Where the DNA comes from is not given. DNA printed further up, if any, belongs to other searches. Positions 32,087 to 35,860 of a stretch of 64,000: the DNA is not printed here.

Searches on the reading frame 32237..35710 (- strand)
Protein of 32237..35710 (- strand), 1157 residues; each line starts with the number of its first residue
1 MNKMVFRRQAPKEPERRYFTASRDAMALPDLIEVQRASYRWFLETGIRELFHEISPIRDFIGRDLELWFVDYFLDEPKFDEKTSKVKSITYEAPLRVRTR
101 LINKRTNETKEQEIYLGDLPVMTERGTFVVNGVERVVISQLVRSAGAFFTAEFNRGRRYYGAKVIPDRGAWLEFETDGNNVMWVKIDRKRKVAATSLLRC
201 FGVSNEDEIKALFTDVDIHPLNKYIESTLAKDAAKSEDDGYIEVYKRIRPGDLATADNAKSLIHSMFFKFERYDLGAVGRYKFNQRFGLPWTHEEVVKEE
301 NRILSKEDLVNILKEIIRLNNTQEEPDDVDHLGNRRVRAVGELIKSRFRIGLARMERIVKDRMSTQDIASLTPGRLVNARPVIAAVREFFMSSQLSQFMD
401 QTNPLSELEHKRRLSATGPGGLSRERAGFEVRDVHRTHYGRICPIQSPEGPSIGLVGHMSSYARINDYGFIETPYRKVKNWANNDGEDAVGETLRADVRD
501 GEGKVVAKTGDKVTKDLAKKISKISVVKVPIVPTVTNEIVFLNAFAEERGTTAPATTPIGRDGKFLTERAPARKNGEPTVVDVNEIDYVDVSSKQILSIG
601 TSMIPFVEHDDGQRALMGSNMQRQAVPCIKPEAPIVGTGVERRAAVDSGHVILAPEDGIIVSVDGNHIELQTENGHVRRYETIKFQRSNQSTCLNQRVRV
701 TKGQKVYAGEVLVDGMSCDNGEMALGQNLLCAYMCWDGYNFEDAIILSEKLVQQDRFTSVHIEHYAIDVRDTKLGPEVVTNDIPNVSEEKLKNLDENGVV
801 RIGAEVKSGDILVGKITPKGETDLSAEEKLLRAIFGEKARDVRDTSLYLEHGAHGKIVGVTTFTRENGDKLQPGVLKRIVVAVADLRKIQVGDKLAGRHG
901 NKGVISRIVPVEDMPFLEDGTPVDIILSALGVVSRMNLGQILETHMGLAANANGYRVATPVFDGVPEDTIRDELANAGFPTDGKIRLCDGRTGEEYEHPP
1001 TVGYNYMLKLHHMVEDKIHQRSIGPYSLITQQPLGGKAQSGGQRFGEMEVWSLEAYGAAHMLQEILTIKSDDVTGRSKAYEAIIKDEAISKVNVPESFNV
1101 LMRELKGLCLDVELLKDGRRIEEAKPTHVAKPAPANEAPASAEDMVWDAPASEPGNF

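Call 9: search_protein_families(library=pfam, proteins=[window:32237-35710:-], max_evalue=0.001)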
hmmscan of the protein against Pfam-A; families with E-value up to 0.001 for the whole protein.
window:32237-35710:- (1157 aa): 6 families
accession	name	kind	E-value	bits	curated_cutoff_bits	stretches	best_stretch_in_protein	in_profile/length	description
PF00562.33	RNA_pol_Rpb2_6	-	7.1e-125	417.4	23.4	1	657-1039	5-373/373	RNA polymerase Rpb2, domain 6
PF04565.21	RNA_pol_Rpb2_3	-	1.8e-27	95.8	21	1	397-465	1-68/68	RNA polymerase Rpb2, domain 3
PF04560.25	RNA_pol_Rpb2_7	-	5.5e-27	94.4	32.1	1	1041-1115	1-85/87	RNA polymerase Rpb2, domain 7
PF04561.19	RNA_pol_Rpb2_2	-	1.4e-24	87.2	21.7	1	158-338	18-190/190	RNA polymerase Rpb2, domain 2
PF04563.20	RNA_pol_Rpb2_1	-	3.4e-17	63.1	28.2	1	37-382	8-201/203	RNA polymerase beta subunit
PF10385.14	RNA_pol_Rpb2_45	-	3.6e-15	56.2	28.2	1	533-592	7-66/66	RNA polymerase beta subunit external 1 domain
